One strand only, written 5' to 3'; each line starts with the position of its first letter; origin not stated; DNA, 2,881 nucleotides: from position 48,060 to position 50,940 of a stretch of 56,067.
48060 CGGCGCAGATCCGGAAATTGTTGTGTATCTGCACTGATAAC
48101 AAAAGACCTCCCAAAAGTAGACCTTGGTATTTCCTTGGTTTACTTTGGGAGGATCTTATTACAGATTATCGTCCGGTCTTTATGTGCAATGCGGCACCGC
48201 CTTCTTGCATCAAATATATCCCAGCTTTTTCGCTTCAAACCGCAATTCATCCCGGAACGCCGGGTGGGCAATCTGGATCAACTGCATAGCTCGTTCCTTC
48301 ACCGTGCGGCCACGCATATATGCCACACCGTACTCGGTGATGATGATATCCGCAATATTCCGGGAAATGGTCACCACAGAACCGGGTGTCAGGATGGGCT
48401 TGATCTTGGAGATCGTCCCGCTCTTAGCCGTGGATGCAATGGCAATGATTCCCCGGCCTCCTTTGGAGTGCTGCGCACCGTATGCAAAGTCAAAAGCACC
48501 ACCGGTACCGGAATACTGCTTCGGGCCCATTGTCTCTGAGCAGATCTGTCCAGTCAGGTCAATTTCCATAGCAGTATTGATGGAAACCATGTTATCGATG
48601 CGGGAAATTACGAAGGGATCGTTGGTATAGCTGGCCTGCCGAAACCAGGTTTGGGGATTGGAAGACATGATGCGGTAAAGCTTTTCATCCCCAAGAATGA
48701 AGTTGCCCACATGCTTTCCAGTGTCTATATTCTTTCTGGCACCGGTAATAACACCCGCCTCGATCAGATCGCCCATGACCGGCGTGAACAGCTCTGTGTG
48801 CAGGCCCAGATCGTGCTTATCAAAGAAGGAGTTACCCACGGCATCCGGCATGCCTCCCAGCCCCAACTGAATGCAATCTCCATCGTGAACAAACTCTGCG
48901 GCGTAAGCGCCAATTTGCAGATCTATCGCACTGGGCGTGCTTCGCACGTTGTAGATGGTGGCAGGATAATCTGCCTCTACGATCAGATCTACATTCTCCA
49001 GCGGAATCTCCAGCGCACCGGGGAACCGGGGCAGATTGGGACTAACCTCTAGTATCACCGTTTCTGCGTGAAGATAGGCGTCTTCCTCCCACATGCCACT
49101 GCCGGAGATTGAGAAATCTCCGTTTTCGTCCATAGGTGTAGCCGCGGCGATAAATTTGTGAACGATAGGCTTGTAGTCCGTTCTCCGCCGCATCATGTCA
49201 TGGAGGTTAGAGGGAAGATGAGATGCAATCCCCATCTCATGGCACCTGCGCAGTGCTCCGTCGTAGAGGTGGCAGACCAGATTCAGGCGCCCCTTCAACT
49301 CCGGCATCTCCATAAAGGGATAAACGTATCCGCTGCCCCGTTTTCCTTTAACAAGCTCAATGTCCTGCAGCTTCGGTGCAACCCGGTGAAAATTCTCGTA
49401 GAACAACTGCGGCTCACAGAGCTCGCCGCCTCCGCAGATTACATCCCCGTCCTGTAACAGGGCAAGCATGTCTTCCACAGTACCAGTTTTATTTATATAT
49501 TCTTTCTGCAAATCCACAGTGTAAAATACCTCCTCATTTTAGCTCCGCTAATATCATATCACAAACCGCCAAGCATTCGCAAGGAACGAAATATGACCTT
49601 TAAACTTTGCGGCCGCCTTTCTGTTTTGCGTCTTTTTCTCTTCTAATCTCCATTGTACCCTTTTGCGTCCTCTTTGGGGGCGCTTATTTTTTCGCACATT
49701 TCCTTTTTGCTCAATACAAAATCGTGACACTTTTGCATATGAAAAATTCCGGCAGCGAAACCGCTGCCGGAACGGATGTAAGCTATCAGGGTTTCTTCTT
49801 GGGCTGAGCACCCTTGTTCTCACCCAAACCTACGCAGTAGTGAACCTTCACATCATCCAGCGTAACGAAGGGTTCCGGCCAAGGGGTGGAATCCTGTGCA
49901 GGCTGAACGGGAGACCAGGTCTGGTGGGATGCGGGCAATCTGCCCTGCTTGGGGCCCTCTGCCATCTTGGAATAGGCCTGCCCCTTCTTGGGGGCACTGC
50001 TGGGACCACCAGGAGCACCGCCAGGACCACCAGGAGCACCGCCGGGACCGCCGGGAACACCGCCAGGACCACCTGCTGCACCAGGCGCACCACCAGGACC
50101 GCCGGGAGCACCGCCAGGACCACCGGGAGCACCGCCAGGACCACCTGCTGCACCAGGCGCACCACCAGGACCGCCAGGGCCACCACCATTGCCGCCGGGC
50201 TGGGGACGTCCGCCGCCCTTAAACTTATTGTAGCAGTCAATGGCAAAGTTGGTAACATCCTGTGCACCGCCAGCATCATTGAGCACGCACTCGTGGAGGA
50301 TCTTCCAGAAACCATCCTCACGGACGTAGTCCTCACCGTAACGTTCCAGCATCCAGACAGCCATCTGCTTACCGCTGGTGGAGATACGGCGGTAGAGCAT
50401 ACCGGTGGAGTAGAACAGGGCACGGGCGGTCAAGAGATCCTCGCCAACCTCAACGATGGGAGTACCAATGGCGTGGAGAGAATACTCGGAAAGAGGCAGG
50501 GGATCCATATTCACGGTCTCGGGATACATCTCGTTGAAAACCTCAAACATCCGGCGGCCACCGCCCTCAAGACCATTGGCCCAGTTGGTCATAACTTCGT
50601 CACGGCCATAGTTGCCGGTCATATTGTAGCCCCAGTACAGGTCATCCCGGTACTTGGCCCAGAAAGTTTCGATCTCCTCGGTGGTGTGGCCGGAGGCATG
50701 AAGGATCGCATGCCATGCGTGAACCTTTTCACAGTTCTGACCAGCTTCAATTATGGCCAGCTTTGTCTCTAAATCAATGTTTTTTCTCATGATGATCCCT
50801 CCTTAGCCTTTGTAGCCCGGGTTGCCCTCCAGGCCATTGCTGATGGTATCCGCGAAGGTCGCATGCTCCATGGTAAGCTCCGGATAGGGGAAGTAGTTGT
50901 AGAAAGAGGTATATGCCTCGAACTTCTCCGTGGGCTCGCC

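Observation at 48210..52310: Cassette copy 3: A-B-C ending in a terminator, next to a family-I CoA-transferase and two regulators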

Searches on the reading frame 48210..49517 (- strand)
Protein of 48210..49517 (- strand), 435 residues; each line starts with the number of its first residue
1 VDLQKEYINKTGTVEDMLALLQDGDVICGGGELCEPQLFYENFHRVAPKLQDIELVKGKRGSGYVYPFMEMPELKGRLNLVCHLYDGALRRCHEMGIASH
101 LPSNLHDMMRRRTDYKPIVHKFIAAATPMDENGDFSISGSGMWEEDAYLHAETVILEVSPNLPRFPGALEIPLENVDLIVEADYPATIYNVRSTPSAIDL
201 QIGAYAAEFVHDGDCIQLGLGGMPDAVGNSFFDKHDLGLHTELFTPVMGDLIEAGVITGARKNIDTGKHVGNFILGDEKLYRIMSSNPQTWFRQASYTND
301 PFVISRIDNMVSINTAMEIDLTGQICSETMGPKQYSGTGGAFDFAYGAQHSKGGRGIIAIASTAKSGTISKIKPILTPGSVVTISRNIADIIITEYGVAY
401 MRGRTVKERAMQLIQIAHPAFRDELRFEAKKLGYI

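Call 6: search_protein_families(library=pfam, proteins=[window:48210-49517:-], max_evalue=0.01)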
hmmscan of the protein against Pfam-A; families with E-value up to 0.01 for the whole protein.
window:48210-49517:- (435 aa): 1 family
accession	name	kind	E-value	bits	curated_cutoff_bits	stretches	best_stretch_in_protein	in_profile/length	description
PF13336.12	AcetylCoA_hyd_C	-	6.2e-61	205.3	23.7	1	276-428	1-153/154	Acetyl-CoA hydrolase/transferase C-terminal domain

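Call 12: find_encoding_contigs(protein=window:48210-49517:-, flank=10000, max_places=10)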
Protein window:48210-49517:- (435 aa): no gene with exactly this product is on record in the collection.

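Call 13: find_encoding_contigs(protein=window:48213-49517:-, flank=10000, max_places=10)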
Protein seq(435 aa) (435 aa): no gene with exactly this product is on record in the collection.

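Call 19: search_solved_structures(query=window:48210-49517:-, max_evalue=0.001)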
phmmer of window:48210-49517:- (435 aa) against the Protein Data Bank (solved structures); distinct sequences matched with E-value up to 0.001: 20.
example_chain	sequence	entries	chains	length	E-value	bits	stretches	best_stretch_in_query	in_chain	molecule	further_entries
3eh7_A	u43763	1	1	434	8.9e-78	265.6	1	3-430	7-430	4-hydroxybutyrate CoA-transferase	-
2oas_A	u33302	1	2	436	7.3e-71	242.8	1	36-429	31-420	4-hydroxybutyrate coenzyme A transferase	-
9vag_F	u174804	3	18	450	7.8e-71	242.7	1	7-427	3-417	4-hydroxybutyrate coenzyme A transferase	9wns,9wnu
3d3u_A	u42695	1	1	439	1.8e-69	238.2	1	17-430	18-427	4-hydroxybutyrate CoA-transferase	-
4n8i_A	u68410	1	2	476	3.9e-69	237.1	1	82-433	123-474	4-hydroxybutyrate coenzyme A transferase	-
3qli_A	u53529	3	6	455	7.5e-69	236.2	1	97-433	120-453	Coenzyme A transferase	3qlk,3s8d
4n8j_A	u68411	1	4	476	8.5e-69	236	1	97-433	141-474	Putative 4-hydroxybutyrate coenzyme A transferase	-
4n8h_A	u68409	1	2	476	8.5e-69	236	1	97-433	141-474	4-hydroxybutyrate coenzyme A transferase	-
4n8l_A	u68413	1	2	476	2.3e-68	234.6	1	97-433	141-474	Putative 4-hydroxybutyrate coenzyme A transferase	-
4n8k_A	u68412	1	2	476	5.9e-68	233.2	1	97-433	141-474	Putative 4-hydroxybutyrate coenzyme A transferase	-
3gk7_A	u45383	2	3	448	4.7e-67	230.2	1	1-431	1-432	4-Hydroxybutyrate CoA-transferase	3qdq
2g39_A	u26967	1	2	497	1.2e-14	57.5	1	215-425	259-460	Acetyl-CoA hydrolase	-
2nvv_A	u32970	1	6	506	5.4e-14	55.4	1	215-426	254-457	Acetyl-CoA hydrolase/transferase family protein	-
4eud_A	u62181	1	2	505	5.3e-11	45.6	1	290-425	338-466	Succinyl-CoA:acetate coenzyme A transferase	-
4eu9_A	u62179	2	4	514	5.5e-11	45.5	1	290-425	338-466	Succinyl-CoA:acetate coenzyme A transferase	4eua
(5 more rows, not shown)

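Call 32: find_homologous_proteins(query=window:48210-49517:-, max_evalue=1e-20)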
Query window:48210-49517:- (435 aa): 4969 proteins with E <= 1e-20 among 8000 candidates; the best 120 are listed.
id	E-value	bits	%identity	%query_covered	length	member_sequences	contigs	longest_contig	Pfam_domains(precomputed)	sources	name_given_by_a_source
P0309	4.4e-296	1000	100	100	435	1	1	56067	PF13336.13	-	-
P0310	8.0e-268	907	89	100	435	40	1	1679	PF13336.13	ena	-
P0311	2.6e-262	889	87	100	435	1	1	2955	PF13336.13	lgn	-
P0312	4.3e-260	881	87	100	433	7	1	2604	PF13336.13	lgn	-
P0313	8.9e-259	877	86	100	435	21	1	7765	PF13336.13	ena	-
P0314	1.7e-258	876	86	100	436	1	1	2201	PF13336.13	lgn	-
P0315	1.0e-257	873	86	100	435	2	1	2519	PF13336.13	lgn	-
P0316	9.5e-247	837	82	100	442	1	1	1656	PF13336.13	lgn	-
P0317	1.3e-245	833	83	100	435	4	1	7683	PF13336.13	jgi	jgi:acyl-CoA hydrolase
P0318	2.0e-241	820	81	100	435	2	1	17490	PF13336.13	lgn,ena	-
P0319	2.4e-241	819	82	99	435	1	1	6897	PF13336.13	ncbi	-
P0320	5.5e-241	818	81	100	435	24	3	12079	PF13336.13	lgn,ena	-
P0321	4.4e-240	815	79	100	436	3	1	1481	PF13336.13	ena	-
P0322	7.4e-240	815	79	100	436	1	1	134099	PF13336.13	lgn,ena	-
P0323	1.6e-239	813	79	100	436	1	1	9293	PF13336.13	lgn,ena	-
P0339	9.2e-222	755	74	100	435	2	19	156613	PF13336.13,PF02550.22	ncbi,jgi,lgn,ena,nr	ncbi:MAG: hypothetical protein E7430_03060 [Ruminococcaceae bacterium]|nr:hypothetical protein [Osci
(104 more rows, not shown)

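Call 33: find_encoding_contigs(protein=P0322, flank=8000, max_places=2)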
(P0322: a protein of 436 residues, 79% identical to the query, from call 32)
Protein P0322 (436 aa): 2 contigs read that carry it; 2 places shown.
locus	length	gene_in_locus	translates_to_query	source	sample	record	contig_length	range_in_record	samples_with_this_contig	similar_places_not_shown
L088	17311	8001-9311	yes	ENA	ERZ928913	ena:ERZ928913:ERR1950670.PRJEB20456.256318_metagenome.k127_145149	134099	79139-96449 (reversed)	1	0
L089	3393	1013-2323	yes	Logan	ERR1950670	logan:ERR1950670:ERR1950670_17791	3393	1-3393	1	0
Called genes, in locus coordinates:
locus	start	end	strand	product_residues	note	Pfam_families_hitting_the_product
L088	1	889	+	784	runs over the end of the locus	PF02574:S-methyl_trans, PF00809:Pterin_bind, PF02607:B12-binding_2, PF02310:B12-binding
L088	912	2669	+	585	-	PF02574:S-methyl_trans, PF02219:MTHFR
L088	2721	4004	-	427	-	PF01053:Cys_Met_Meta_PP, PF00155:Aminotran_1_2, PF01041:DegT_DnrJ_EryC1, PF00266:Aminotran_5 (weak)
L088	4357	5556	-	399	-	PF07690:MFS_1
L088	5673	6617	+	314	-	PF02311:AraC_binding, PF07883:Cupin_2, PF12833:HTH_18, PF00165:HTH_AraC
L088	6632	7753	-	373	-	PF00248:Aldo_ket_red, PF12838:Fer4_7 (weak), PF13183:Fer4_8, PF13187:Fer4_9, PF13237:Fer4_10 (faint), PF13534:Fer4_17 (weak)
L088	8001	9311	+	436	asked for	PF13336:AcetylCoA_hyd_C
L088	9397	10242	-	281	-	PF02645:DegV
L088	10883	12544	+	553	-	PF00375:SDF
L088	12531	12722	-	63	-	-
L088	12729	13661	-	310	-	PF00291:PALP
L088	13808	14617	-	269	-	PF13476:AAA_23 (weak), PF00005:ABC_tran, PF02463:SMC_N, PF13304:AAA_21 (faint)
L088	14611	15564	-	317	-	PF02653:BPD_transp_2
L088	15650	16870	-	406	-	PF04392:ABC_sub_bind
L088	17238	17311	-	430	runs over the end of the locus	PF14199:DUF4317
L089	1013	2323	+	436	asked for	PF13336:AcetylCoA_hyd_C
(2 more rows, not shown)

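Call 34: find_encoding_contigs(protein=P0318, flank=8000, max_places=2)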
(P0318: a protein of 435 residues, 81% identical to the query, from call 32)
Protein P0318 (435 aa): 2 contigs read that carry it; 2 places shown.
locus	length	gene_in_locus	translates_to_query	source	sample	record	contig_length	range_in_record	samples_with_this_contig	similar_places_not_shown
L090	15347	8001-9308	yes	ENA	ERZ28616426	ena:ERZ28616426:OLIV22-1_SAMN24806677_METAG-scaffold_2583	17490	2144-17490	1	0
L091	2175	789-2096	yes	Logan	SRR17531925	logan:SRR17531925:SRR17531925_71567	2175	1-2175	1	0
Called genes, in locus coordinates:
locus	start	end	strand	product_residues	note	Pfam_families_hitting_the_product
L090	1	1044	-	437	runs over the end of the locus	PF12833:HTH_18, PF00165:HTH_AraC (weak)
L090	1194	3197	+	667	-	PF00724:Oxidored_FMN, PF13434:Lys_Orn_oxgnase (faint), PF00890:FAD_binding_2 (weak), PF07992:Pyr_redox_2, PF12831:FAD_oxidored (weak), PF13450:NAD_binding_8, PF13738:Pyr_redox_3, PF00070:Pyr_redox (weak), +5 more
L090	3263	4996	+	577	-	PF01547:SBP_bac_1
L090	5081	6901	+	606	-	PF13229:Beta_helix (faint)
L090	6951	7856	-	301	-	PF00126:HTH_1, PF03466:LysR_substrate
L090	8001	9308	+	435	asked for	PF13336:AcetylCoA_hyd_C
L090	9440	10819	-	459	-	PF03972:MmgE_PrpD_N, PF19305:MmgE_PrpD_C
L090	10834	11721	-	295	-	PF13353:Fer4_12, PF14697:Fer4_21 (faint), PF00037:Fer4 (weak), PF13237:Fer4_10 (weak), PF12838:Fer4_7 (weak), PF13187:Fer4_9 (weak), PF04055:Radical_SAM, PF12837:Fer4_6 (weak), +1 more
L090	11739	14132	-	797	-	PF02901:PFL-like, PF01228:Gly_radical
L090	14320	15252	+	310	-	PF00126:HTH_1, PF03466:LysR_substrate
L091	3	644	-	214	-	?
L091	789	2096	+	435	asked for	PF13336:AcetylCoA_hyd_C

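Call 35: find_encoding_contigs(protein=P0313, flank=8000, max_places=2)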
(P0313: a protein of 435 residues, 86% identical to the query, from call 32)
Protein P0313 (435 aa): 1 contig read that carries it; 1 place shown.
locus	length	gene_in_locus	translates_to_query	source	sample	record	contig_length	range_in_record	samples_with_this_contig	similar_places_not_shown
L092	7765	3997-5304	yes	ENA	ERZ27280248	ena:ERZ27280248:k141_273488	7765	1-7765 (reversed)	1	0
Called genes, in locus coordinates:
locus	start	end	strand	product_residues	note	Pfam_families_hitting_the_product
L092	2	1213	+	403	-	?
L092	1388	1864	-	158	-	PF03061:4HBT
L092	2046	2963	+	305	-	PF03547:Mem_trans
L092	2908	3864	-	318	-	PF00126:HTH_1, PF03466:LysR_substrate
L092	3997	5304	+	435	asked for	PF13336:AcetylCoA_hyd_C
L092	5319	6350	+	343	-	PF00378:ECH_1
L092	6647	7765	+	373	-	?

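Call 36: find_encoding_contigs(protein=P0339, flank=8000, max_places=3)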
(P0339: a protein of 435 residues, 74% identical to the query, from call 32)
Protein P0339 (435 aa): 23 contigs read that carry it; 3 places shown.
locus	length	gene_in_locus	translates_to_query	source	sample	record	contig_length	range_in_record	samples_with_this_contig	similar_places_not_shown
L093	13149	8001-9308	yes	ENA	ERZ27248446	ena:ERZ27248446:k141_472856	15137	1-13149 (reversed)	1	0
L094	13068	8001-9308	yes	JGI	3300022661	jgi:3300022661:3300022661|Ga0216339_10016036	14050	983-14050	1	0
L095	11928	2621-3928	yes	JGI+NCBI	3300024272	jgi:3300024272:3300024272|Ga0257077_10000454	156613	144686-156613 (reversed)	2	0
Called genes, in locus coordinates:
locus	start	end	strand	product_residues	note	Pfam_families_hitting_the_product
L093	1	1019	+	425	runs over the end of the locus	PF03313:SDH_alpha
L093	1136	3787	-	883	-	PF00395:SLH, PF13306:LRR_5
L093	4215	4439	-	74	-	-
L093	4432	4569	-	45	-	-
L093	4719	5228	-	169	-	-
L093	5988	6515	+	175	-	PF24716:WapI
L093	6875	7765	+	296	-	PF12728:HTH_17 (weak), PF02661:Fic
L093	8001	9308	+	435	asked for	PF02550:AcetylCoA_hydro (weak), PF13336:AcetylCoA_hyd_C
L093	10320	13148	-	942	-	?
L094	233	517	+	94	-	PF00196:GerE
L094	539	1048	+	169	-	PF17032:Zn_ribbon_15 (faint), PF24463:DUF7577 (faint), PF12773:DZR, PF13240:Zn_Ribbon_1 (weak), PF13248:Zn_ribbon_3 (weak)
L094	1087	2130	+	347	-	PF13240:Zn_Ribbon_1 (weak), PF24463:DUF7577 (weak)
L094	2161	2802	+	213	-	-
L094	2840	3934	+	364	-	-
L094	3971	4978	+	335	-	PF13240:Zn_Ribbon_1 (weak)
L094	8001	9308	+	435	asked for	PF02550:AcetylCoA_hydro (weak), PF13336:AcetylCoA_hyd_C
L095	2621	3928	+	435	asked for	PF02550:AcetylCoA_hydro (weak), PF13336:AcetylCoA_hyd_C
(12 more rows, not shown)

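Call 61: search_protein_families(library=ncbifam, proteins=[window:48210-49517:-], max_evalue=0.01)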
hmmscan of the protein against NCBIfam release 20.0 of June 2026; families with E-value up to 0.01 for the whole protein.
window:48210-49517:- (435 aa): 5 families
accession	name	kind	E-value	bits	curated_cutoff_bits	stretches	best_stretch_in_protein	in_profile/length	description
TIGR03948.1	butyr_acet_CoA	equivalog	1.2e-76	258.3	674.8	1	2-432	1-437/445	butyryl-CoA:acetate CoA-transferase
NF053666.1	BtrAceCoATfers1341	equivalog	5.6e-24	84.9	740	1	216-426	254-456/492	butyryl-CoA:acetate CoA transferase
TIGR03458.1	YgfH_subfam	subfamily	8e-23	80.8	658.7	1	214-426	253-456/489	succinate CoA transferase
NF053853.1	ScActCoATferScpC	equivalog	3.2e-20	72.3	500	1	215-426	258-460/493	succinyl-CoA:acetate CoA-transferase ScpC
TIGR02428.1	pcaJ_scoB_fam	subfamily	1.8e-07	30.7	243.55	1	201-401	5-178/207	3-oxoacid CoA-transferase subunit B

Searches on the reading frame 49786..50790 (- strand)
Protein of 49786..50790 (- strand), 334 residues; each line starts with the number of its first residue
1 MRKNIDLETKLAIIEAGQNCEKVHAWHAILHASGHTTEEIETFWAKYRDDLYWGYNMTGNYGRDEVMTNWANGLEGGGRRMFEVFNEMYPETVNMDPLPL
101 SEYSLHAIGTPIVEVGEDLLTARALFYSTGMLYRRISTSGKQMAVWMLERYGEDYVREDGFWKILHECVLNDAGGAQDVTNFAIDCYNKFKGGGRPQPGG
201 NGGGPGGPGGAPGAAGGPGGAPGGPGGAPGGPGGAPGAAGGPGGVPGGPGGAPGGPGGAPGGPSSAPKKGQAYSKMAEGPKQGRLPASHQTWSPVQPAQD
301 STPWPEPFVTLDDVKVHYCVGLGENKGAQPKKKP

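Call 6: search_protein_families(library=pfam, proteins=[window:49786-50790:-], max_evalue=0.01)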
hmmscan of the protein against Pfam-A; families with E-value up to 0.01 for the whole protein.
window:49786-50790:- (334 aa): 1 family
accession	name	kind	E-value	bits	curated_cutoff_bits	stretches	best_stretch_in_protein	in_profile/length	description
PF13577.12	SnoaL_4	-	2.1e-07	31.4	24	1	42-165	27-123/126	SnoaL-like domain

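Call 57: search_solved_structures(query=A5, max_evalue=1, show_alignments=2)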
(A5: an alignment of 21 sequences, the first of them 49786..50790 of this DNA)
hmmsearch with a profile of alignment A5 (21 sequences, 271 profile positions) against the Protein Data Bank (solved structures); distinct sequences matched with E-value up to 1: 3.
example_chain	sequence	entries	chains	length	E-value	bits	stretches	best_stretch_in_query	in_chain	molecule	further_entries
8abv_A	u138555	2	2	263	5.6e-06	29.5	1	105-163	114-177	SnoaL-like domain-containing protein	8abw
8abt_A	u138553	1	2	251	0.00033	23.7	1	105-163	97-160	SnoaL-like domain-containing protein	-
8abu_A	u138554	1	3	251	0.00074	22.5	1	109-163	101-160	SnoaL-like domain-containing protein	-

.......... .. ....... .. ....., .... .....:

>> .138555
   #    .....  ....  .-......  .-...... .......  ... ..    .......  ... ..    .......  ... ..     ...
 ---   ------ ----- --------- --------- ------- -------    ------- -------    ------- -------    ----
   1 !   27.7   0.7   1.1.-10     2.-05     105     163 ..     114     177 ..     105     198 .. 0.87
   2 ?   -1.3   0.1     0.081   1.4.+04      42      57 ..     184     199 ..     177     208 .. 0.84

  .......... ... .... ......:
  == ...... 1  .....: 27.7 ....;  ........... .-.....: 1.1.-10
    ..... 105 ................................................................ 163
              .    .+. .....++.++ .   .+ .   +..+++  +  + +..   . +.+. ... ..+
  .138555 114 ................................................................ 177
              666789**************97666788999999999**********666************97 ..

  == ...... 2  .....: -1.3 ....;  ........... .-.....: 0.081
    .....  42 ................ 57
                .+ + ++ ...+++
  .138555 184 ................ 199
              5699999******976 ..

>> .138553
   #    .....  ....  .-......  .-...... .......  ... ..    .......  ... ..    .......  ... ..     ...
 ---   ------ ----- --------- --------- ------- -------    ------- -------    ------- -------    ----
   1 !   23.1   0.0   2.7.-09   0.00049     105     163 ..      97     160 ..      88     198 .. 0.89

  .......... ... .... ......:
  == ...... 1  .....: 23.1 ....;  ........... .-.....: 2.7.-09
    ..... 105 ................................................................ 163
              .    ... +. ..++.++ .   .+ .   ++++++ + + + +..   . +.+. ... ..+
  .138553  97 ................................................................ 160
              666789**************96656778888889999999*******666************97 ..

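Call 61: search_protein_families(library=ncbifam, proteins=[window:49786-50790:-], max_evalue=0.01)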
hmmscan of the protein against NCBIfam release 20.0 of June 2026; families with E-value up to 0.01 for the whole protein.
window:49786-50790:- (334 aa): 0 families
